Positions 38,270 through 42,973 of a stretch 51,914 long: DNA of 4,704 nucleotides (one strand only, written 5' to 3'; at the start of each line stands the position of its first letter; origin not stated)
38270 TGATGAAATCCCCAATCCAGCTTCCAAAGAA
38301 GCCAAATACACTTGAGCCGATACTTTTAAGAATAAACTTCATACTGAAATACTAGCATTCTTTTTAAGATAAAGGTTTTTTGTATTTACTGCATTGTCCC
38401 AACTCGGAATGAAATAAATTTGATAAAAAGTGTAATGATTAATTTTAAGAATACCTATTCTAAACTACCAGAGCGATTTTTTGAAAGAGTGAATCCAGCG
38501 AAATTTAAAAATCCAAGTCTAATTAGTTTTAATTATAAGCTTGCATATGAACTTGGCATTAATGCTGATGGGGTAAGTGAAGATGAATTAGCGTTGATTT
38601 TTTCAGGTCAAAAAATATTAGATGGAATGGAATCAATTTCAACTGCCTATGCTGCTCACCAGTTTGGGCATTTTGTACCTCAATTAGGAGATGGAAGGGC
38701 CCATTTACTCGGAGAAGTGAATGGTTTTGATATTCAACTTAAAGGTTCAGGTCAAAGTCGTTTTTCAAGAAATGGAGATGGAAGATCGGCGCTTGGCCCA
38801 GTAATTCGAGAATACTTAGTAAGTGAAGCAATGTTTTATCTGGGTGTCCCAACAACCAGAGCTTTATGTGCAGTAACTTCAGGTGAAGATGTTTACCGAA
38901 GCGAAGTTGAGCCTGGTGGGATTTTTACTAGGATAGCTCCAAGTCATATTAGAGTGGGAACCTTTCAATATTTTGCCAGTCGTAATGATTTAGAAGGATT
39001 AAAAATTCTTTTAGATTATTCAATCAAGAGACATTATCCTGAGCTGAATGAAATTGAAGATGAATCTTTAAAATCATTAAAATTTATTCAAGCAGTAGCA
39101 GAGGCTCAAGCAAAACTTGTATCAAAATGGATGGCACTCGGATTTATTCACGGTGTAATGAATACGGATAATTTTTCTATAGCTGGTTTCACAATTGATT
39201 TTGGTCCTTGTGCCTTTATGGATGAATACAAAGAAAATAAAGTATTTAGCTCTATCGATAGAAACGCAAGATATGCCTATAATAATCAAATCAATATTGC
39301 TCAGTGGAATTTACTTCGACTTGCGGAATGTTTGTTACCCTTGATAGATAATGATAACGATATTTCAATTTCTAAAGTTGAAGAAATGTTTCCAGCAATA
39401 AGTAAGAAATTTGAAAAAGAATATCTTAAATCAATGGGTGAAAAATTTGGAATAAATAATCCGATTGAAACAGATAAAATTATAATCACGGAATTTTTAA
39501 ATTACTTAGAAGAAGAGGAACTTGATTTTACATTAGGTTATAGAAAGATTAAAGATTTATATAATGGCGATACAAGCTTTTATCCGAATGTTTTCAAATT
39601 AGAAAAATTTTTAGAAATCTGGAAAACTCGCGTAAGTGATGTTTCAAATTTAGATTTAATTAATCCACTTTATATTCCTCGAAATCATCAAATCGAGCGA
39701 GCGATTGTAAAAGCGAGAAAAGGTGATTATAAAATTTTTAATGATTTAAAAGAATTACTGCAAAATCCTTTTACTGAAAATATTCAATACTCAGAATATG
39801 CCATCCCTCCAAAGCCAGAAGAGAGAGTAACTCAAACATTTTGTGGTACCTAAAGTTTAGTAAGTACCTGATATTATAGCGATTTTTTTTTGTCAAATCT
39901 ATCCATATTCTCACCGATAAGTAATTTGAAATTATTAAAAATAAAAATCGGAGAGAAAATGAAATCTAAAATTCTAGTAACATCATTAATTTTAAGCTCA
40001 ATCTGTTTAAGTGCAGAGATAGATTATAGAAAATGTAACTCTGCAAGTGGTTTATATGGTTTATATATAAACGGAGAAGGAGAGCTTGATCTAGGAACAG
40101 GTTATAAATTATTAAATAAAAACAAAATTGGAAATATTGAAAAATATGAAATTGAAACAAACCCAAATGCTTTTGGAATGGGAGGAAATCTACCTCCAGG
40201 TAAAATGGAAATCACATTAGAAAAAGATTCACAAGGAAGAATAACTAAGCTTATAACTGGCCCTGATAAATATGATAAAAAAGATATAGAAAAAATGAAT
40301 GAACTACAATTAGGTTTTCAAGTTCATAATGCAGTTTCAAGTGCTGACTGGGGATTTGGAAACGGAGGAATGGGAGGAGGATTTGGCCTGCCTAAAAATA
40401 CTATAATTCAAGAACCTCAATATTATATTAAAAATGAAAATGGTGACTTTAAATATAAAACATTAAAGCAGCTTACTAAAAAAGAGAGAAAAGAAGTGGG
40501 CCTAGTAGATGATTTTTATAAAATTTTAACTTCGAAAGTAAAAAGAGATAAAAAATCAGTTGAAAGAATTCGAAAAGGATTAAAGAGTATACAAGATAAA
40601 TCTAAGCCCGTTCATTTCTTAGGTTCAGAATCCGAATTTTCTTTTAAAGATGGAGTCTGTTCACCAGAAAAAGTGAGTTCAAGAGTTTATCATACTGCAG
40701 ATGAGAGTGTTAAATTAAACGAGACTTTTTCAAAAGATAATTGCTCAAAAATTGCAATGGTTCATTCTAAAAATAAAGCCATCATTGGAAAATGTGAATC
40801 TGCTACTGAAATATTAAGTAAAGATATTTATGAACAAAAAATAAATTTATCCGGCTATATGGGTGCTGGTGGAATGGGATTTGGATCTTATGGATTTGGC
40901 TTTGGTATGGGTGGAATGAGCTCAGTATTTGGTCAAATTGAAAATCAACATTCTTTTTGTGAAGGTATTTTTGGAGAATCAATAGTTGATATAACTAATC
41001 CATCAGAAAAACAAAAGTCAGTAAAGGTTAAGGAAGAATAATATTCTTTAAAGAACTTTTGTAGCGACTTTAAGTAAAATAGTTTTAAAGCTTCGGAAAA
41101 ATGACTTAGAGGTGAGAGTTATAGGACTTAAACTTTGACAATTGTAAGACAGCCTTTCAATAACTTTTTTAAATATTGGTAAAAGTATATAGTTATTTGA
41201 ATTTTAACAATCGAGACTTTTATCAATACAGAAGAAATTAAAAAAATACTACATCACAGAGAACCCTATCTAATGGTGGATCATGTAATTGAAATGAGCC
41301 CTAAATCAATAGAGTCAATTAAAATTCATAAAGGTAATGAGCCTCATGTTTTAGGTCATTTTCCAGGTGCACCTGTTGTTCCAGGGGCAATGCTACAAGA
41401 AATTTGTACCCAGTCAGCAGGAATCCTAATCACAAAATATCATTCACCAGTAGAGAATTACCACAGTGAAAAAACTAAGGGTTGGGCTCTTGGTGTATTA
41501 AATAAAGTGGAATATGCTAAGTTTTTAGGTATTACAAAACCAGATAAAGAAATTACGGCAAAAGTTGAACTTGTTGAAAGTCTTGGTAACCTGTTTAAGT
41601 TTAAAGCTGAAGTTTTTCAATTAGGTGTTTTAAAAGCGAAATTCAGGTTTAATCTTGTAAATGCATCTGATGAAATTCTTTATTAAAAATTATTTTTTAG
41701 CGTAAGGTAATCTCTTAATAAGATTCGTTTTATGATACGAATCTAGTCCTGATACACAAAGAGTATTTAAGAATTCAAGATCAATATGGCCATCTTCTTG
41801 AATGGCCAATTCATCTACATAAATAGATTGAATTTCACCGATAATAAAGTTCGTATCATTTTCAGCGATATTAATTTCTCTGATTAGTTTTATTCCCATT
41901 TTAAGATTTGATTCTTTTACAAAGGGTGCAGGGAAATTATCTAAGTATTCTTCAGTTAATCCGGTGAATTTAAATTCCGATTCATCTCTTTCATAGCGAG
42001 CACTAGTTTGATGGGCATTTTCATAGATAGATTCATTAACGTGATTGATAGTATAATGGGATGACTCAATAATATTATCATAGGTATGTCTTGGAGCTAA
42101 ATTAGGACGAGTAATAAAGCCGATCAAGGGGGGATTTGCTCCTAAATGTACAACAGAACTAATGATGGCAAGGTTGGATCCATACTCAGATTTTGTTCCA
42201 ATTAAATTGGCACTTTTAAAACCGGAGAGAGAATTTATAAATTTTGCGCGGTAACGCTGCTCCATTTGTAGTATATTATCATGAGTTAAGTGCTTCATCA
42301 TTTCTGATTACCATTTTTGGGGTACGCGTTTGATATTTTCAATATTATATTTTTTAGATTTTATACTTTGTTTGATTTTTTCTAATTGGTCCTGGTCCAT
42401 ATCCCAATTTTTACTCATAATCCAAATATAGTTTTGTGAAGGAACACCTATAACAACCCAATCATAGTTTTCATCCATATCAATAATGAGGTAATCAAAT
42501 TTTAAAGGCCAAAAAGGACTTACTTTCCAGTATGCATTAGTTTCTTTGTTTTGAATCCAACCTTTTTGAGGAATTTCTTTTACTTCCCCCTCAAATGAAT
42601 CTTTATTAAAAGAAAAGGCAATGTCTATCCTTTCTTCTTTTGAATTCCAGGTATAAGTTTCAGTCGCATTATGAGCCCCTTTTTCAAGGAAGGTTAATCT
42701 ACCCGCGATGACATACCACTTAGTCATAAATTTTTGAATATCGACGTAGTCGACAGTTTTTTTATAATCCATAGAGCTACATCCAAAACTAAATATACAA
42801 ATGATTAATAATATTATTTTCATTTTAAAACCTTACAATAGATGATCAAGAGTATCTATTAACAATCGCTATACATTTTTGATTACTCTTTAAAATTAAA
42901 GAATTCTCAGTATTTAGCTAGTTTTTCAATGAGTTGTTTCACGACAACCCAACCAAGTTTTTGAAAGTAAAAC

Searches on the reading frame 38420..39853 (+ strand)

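Call 60: search_protein_families(library=pfam, proteins=[window:38420-39853:+], max_evalue=0.01)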
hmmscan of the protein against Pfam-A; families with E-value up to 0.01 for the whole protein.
window:38420-39853:+ (477 aa): 1 family
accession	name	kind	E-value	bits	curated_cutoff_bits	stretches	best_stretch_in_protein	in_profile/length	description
PF02696.19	SelO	-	3.4e-102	343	22.8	1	6-446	4-464/466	Protein adenylyltransferase SelO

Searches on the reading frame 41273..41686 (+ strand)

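Call 68: search_protein_families(library=pfam, proteins=[window:41273-41686:+], max_evalue=0.001)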
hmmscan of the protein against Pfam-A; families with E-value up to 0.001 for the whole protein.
window:41273-41686:+ (137 aa): 1 family
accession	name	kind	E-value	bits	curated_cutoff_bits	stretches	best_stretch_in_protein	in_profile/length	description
PF07977.19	FabA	-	3.2e-08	33.7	23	1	1-114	8-127/138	FabA-like domain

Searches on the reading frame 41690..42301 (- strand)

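Call 68: search_protein_families(library=pfam, proteins=[window:41690-42301:-], max_evalue=0.001)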
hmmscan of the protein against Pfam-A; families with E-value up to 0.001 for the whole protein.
window:41690-42301:- (203 aa): 1 family
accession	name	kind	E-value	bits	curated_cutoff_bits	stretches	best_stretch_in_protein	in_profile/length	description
PF01613.24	Flavin_Reduct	-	6.1e-18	65.8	27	1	33-164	10-135/153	Flavin reductase like domain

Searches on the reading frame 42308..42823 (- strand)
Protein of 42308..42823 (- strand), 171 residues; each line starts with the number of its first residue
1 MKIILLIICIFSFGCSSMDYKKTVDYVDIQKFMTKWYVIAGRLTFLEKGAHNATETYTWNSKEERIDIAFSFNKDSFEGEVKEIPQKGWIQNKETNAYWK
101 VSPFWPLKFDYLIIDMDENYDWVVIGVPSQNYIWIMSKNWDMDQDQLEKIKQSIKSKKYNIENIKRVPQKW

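Call 68: search_protein_families(library=pfam, proteins=[window:42308-42823:-], max_evalue=0.001)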
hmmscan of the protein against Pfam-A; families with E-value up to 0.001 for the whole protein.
window:42308-42823:- (171 aa): 2 families
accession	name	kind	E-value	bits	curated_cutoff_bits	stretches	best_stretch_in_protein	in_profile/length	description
PF08212.18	Lipocalin_2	-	1e-26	94.1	24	1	27-169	1-146/146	Lipocalin-like domain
PF00061.29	Lipocalin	-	0.00037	21.2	23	1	110-170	79-144/145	Lipocalin / cytosolic fatty-acid binding protein family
